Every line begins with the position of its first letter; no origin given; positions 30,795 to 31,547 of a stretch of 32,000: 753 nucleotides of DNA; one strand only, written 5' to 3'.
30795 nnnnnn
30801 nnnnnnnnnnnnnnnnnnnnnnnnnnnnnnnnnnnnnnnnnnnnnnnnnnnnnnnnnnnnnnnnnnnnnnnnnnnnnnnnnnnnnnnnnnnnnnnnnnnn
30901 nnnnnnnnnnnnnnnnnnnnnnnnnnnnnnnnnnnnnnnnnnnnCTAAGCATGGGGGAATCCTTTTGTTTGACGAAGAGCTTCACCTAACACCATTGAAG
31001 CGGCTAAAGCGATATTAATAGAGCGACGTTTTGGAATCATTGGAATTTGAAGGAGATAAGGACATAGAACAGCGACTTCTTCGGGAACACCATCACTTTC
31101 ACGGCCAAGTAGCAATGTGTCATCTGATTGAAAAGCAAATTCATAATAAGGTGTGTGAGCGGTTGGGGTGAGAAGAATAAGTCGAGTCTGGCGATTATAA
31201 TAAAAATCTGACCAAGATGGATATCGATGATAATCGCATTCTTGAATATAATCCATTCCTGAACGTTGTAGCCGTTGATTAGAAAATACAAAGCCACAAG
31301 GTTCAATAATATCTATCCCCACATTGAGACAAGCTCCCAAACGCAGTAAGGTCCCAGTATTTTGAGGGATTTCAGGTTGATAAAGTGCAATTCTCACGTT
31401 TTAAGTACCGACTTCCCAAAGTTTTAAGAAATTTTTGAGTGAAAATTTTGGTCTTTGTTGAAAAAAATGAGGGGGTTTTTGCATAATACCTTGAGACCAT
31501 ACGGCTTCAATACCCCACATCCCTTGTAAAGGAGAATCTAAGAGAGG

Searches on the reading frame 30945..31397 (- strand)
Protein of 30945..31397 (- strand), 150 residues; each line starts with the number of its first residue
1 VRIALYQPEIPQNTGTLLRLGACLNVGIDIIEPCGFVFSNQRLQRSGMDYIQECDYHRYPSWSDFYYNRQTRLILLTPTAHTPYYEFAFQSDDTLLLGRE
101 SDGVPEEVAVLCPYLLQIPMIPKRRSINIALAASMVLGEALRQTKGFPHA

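Call 14: search_protein_families(library=pfam, proteins=[window:30945-31397:-], max_evalue=0.001)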
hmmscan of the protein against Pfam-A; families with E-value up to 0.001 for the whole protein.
window:30945-31397:- (150 aa): 1 family
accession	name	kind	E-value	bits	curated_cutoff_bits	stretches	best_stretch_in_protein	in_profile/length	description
PF00588.24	SpoU_methylase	-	2e-27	96.5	29.7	1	2-137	3-141/142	SpoU rRNA Methylase family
